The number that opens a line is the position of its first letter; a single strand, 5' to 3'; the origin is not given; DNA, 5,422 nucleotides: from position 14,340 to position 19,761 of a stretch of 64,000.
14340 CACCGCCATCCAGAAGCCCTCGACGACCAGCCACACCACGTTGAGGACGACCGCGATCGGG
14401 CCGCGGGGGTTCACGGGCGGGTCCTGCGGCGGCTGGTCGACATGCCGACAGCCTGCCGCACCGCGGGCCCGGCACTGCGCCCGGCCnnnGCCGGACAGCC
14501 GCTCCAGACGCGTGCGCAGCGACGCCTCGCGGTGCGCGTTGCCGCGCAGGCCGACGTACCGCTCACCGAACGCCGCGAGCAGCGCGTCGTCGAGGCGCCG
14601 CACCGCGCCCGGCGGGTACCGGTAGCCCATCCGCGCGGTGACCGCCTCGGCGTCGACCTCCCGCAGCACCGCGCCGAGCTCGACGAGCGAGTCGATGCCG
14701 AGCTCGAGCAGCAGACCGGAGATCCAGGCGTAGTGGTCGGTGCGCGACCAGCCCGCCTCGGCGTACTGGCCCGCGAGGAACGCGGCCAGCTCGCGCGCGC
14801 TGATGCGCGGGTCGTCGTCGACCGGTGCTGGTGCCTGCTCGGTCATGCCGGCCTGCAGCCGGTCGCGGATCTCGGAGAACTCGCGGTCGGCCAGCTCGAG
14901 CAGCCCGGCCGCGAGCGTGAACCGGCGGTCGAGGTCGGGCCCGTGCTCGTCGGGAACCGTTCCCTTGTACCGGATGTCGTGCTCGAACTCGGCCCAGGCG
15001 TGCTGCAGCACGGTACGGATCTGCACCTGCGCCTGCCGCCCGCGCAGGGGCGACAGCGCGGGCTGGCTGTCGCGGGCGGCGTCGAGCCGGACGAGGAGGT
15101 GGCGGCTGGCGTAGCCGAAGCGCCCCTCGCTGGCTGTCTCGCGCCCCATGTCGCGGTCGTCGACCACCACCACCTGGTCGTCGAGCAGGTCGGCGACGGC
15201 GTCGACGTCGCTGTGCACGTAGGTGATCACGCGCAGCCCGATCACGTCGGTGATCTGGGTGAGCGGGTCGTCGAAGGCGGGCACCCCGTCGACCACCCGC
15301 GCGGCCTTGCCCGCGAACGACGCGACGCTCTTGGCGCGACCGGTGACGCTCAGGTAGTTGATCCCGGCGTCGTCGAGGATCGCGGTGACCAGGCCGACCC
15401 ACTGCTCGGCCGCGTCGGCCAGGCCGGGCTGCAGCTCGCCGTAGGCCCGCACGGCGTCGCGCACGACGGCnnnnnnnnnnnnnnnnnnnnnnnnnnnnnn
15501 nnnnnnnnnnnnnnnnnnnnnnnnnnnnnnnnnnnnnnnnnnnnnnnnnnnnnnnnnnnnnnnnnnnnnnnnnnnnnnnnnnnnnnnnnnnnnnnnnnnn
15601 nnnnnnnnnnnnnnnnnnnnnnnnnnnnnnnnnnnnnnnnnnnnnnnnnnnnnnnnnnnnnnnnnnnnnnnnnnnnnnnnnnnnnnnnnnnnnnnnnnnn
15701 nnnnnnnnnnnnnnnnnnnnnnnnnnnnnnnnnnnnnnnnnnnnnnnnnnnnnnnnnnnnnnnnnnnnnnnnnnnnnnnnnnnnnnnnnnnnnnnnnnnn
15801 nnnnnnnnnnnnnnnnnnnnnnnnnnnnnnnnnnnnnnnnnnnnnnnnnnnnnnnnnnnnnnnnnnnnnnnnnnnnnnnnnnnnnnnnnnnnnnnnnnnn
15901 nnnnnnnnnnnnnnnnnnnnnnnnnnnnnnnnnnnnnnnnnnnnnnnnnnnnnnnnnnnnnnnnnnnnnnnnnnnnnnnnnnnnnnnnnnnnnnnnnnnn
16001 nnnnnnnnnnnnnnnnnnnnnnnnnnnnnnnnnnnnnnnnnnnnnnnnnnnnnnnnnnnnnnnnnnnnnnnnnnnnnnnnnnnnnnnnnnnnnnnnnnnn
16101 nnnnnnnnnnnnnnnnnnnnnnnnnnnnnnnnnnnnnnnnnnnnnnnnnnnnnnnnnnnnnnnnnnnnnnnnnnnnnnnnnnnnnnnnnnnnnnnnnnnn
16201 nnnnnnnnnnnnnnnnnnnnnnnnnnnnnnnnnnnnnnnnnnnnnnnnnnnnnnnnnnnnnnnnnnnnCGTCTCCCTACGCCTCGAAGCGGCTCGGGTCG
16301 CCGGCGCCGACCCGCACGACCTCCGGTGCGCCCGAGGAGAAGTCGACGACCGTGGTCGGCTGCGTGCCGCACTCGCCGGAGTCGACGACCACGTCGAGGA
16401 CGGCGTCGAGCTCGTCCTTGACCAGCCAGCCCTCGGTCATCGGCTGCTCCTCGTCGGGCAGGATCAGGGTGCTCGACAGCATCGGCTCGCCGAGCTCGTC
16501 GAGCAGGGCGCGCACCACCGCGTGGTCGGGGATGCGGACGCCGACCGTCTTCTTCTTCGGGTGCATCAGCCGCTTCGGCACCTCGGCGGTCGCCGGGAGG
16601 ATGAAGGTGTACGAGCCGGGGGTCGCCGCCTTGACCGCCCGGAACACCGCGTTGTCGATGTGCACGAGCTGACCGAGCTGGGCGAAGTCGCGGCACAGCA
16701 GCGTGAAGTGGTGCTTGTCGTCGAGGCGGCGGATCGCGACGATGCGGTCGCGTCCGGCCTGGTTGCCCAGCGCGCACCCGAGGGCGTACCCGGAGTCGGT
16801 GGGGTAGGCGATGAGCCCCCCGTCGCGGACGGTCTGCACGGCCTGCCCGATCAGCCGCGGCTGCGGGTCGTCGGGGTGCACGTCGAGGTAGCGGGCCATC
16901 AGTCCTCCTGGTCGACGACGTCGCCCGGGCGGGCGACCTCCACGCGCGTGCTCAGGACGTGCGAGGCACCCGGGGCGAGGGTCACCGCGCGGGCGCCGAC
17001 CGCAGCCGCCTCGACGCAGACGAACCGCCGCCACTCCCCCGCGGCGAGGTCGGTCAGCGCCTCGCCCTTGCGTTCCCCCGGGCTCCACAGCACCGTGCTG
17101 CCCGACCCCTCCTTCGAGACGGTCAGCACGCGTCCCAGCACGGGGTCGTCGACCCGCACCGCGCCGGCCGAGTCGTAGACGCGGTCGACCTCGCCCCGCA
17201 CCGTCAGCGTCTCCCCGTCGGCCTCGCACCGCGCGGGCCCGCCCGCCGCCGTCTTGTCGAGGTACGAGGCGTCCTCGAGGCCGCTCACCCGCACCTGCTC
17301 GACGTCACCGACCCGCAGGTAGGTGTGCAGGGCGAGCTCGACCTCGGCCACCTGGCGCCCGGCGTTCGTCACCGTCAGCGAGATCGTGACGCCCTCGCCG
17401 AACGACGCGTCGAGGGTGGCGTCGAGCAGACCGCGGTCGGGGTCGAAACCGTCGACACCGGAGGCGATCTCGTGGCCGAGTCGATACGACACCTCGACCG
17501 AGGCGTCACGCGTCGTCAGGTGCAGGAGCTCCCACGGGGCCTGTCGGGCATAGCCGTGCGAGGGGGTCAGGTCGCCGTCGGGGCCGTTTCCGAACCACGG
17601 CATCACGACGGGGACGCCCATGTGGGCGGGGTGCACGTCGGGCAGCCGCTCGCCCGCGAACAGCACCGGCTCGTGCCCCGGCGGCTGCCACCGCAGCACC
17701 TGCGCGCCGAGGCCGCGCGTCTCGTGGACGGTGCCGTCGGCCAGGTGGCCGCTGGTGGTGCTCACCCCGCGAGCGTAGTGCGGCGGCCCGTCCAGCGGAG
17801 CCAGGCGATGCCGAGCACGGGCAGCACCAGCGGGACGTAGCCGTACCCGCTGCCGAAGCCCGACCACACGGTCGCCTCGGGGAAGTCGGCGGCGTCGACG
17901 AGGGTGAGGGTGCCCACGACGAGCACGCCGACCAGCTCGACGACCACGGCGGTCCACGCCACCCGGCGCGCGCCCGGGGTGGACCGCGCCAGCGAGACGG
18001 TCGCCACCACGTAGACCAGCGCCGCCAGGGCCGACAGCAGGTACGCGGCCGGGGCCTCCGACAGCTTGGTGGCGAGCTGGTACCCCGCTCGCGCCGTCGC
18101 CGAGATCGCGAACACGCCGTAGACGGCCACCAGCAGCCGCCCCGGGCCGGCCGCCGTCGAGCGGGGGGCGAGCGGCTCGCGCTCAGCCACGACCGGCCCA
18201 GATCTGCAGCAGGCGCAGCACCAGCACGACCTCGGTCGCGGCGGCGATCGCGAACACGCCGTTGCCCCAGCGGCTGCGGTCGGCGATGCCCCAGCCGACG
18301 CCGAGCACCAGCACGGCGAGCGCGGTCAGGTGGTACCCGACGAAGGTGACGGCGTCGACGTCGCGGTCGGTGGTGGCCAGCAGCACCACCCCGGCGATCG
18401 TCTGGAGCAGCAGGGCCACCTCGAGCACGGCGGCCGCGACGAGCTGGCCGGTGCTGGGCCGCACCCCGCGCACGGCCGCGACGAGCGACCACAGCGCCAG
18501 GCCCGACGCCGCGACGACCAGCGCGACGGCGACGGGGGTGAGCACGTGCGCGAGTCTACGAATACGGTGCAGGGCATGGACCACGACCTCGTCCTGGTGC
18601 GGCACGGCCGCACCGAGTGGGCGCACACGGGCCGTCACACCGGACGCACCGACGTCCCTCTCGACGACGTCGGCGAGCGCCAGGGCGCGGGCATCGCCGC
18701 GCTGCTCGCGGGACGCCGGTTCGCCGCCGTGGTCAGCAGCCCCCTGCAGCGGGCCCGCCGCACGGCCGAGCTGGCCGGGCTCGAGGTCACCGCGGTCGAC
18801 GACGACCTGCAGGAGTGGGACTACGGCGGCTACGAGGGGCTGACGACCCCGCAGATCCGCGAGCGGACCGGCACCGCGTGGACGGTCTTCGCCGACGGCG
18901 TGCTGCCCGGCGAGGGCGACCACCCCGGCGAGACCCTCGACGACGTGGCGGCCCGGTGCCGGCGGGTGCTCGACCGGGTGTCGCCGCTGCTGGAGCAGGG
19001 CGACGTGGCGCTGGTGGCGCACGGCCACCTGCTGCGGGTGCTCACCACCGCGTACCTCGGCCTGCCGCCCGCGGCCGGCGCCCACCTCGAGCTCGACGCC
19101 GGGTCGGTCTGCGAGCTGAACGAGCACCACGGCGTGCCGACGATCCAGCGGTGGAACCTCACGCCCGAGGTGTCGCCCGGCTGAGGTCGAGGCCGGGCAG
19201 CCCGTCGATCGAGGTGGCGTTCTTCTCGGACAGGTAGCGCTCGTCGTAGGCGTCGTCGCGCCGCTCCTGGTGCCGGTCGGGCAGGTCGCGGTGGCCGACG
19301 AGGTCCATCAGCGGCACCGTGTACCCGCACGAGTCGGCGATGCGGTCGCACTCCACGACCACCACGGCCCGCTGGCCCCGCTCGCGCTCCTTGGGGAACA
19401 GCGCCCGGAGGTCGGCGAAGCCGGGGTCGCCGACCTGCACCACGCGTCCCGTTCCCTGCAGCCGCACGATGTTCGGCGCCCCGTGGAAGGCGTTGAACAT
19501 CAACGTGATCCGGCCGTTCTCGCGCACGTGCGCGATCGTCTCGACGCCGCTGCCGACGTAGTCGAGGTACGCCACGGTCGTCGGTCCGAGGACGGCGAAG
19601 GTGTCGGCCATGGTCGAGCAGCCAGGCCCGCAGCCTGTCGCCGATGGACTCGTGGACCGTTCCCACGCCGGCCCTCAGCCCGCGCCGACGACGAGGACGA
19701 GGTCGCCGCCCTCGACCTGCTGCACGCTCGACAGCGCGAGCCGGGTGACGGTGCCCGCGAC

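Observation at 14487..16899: actRel-type DUF429 (RNase H-like) plus RelA/SpoT synthetase fusion, 8 bp upstream of a YciO (TsaC paralogue) gene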

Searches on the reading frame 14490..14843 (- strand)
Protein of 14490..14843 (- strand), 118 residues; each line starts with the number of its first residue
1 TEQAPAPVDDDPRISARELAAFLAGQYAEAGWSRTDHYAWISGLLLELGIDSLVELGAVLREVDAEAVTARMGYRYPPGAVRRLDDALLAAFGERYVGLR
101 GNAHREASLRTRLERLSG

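Call 77: predict_structure(alignment_id=A3)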
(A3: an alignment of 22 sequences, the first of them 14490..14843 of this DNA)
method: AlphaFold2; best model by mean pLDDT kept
length: 118 residues; sequences in the alignment: 22
mean_pLDDT: 81.1   pTM: 0.75
mean pLDDT of the five models: 81.1, 75.2, 61.9, 54.9, 52.0
residues with pLDDT >= 90: 49; 70-90: 46; 50-70: 18; < 50: 5
segments of 3 or more residues with pLDDT < 50: 1-4
pLDDT, mean of each block of 10 residues (from residue 1): 49 71 68 67 90 89 89 82 90 96 94 90
secondary structure, 60 per line:
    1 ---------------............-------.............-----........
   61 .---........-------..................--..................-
elements in order: H16-27 H35-47 H53-61 H65-72 H80-97 H100-117

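Call 79: fold_search(model_id=the predicted structure, library=pdb)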
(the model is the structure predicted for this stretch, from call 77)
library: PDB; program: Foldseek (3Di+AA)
matches with E <= 10: 49; with E <= 0.001: 0
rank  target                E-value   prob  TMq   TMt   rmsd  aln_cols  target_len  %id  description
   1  1uhh_A                2.7e+00  0.06  0.22  0.16  12.6       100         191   14  Crystal structure of cp-aequorin (released 2005-02-08)
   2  1ej3_A                2.9e+00  0.06  0.22  0.16  12.5       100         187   14  CRYSTAL STRUCTURE OF AEQUORIN (released 2000-05-31)
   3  8hki_Z                2.9e+00  0.06  0.25  0.16  10.0       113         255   18  Human TRiC open state (released 2023-12-13)
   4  3jak_M                3.5e+00  0.08  0.33  0.31  10.2       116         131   10  Cryo-EM structure of GTPgammaS-microtubule co-polymerized with EB3 (merged dataset with and without kinesin bound) (released 2015-08-12)
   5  7eg3_A                3.5e+00  0.06  0.22  0.16  12.5       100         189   14  Crystal structure of the apoAequorin complex with (S)-HM-daCTZ (released 2021-06-23)
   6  7eg3_J                3.5e+00  0.06  0.22  0.16  12.5       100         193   14  Crystal structure of the apoAequorin complex with (S)-HM-daCTZ (released 2021-06-23)
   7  5n7i_B                3.5e+00  0.02  0.15  0.16  18.1        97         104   14  Crystal structure of the coiled-coil domain of human tricellulin (released 2017-07-12)
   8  5zab_A                4.6e+00  0.04  0.22  0.16  12.6       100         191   14  Crystal structure of cf3-aequorin (released 2018-06-06)
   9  6e8z_B                5.5e+00  0.03  0.19  0.09  11.5       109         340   15  Binary complex of Human glycerol 3-phosphate dehydrogenase with NAD (released 2019-01-30)
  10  6l3q_B                5.8e+00  0.04  0.24  0.22  10.2       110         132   14  Crystal structure of Chaetomium thermophilum Utp15 C terminal domain (released 2020-04-15)
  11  2lpj_MODEL_1_A        5.8e+00  0.03  0.21  0.20  14.3       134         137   10  NMR structure of major ampullate spidroin 1 N-terminal domain at pH 7.2 (released 2012-06-27)
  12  6jmk_A                6.1e+00  0.08  0.33  0.29   9.8       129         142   14  Ribosomal protein S7 from Mycobacterium tuberculosis (released 2019-03-20)
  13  5zab_G                6.1e+00  0.03  0.22  0.16  12.6       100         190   14  Crystal structure of cf3-aequorin (released 2018-06-06)
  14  3q75_A                6.1e+00  0.03  0.22  0.11  13.4       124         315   17  Cryptococcus neoformans protein farnesyltransferase in complex with FPT-II and TKCVVM peptide (released 2011-08-03)
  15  6qmp_B                6.4e+00  0.06  0.26  0.33  13.3       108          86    8  NF-YB/C Heterodimer in Complex with NF-YA Peptide (released 2019-10-02)
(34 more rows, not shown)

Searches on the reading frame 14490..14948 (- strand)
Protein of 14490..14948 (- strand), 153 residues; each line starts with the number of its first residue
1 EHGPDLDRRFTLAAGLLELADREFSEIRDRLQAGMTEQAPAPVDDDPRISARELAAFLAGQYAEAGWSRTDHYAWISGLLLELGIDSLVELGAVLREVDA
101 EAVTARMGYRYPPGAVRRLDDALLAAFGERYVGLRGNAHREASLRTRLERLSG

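Call 49: search_protein_families(library=pfam, proteins=[window:14490-14948:-], max_evalue=10)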
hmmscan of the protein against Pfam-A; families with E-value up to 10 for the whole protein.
window:14490-14948:- (153 aa): 1 family
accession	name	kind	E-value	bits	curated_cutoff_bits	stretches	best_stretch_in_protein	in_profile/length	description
PF15915.11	BAT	-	0.024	14.9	25.8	1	87-145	92-149/156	GAF and HTH_10 associated domain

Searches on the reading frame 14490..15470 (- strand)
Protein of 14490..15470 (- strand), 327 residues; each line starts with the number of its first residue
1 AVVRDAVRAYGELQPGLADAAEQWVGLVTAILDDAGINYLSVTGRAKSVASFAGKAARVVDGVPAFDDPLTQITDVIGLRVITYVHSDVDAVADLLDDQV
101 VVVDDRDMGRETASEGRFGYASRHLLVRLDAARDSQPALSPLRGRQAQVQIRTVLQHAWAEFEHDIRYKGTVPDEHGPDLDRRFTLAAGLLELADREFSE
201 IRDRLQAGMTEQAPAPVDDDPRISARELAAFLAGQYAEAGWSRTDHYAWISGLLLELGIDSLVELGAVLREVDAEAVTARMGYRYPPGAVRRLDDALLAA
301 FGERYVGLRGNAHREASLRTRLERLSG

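Call 49: search_protein_families(library=pfam, proteins=[window:14490-15470:-], max_evalue=10)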
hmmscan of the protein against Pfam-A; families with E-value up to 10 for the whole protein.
window:14490-15470:- (327 aa): 2 families
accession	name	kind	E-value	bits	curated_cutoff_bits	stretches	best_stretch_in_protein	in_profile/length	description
PF04607.23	RelA_SpoT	-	8.5e-15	55.5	27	1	44-170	1-110/113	Region found in RelA / SpoT proteins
PF15915.11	BAT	-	0.05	13.9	25.8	1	261-317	92-147/156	GAF and HTH_10 associated domain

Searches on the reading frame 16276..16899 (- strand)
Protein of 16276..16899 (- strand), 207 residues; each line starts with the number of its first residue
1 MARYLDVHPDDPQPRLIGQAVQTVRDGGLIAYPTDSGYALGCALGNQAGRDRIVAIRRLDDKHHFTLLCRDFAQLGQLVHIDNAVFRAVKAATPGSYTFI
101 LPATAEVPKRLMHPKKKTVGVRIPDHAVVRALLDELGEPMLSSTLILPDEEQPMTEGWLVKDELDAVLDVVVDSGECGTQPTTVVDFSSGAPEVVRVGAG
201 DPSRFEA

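Call 3: search_protein_families(library=pfam, proteins=[window:16276-16899:-], max_evalue=0.01)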
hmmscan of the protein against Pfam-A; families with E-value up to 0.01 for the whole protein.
window:16276-16899:- (207 aa): 1 family
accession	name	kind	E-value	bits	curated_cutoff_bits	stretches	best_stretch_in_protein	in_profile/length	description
PF01300.24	Sua5_yciO_yrdC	-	4.6e-43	147.2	25.1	1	23-198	2-178/178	Telomere recombination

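Call 4: search_protein_families(library=ncbifam, proteins=[window:16276-16899:-], max_evalue=0.01)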
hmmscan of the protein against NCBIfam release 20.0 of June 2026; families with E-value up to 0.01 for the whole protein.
window:16276-16899:- (207 aa): 2 families
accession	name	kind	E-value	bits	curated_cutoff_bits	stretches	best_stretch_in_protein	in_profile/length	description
TIGR00057.1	TIGR00057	equivalog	1.1e-51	175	123.2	1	7-201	1-194/202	L-threonylcarbamoyladenylate synthase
NF007919.1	PRK10634.1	equivalog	1.8e-19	70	175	1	21-190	2-172/176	L-threonylcarbamoyladenylate synthase type 1 TsaC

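Call 16: search_protein_families(library=padloc, proteins=[window:16276-16899:-], max_evalue=0.01)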
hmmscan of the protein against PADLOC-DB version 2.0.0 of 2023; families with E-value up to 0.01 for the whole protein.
window:16276-16899:- (207 aa): 0 families

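Call 51: search_solved_structures(query=window:16276-16899:-, max_evalue=0.00001, show_alignments=0)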
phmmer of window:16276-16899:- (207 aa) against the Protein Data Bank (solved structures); distinct sequences matched with E-value up to 0.00001: 9.
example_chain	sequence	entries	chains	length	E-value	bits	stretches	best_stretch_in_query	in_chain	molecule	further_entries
1k7j_A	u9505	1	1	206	3.1e-65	222.8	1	1-204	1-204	Protein yciO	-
1kk9_A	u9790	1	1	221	4.1e-65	222.5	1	1-204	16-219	probable translation factor yciO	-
1jcu_A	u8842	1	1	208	1.5e-15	60.6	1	10-200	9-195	conserved protein MTH1692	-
2eqa_A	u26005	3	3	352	1.4e-14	57.4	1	3-198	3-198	Hypothetical protein ST1526 | Putative uncharacterized protein ST1526 | YrdC/Sua5 family protein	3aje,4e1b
9d3h_A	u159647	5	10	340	3.5e-11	46.3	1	3-204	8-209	Threonylcarbamoyl-AMP synthase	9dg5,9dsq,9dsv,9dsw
6f89_A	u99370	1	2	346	4.2e-11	46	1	20-199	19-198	Threonylcarbamoyl-AMP synthase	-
6f87_A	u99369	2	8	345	4.4e-11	46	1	20-199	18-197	Threonylcarbamoyl-AMP synthase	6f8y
1hru_A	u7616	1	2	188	7.2e-11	45.3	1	16-147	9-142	YRDC GENE PRODUCT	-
2mx1_A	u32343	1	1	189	7.3e-11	45.3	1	16-147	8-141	Threonylcarbamoyl-AMP synthase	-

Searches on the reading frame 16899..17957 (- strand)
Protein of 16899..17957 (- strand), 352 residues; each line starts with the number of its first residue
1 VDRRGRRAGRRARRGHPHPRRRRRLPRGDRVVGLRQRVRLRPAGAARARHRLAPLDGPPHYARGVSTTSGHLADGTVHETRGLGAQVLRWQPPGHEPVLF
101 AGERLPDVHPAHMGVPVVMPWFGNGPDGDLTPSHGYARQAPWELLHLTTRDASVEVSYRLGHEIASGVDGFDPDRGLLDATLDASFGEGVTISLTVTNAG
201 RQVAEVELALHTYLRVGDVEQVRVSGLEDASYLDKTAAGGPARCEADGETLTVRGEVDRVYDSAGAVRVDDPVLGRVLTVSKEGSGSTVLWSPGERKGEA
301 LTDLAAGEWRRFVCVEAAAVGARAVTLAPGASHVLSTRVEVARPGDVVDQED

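Call 3: search_protein_families(library=pfam, proteins=[window:16899-17957:-], max_evalue=0.01)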
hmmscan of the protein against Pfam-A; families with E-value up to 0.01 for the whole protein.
window:16899-17957:- (352 aa): 1 family
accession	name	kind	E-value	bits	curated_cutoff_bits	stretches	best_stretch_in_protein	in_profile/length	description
PF01263.26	Aldose_epim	-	6.2e-24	85.4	27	1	82-338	17-297/299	Aldose 1-epimerase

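Call 4: search_protein_families(library=ncbifam, proteins=[window:16899-17957:-], max_evalue=0.01)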
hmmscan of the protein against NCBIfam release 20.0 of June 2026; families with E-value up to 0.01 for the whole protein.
window:16899-17957:- (352 aa): 0 families

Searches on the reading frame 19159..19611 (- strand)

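Call 3: search_protein_families(library=pfam, proteins=[window:19159-19611:-], max_evalue=0.01)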
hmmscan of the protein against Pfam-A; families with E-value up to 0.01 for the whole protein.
window:19159-19611:- (150 aa): 1 family
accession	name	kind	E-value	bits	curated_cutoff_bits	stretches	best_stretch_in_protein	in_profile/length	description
PF01243.27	PNPOx_N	-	5.6e-05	23.9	28.1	1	14-93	38-118/120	Pyridoxamine 5'-phosphate oxidase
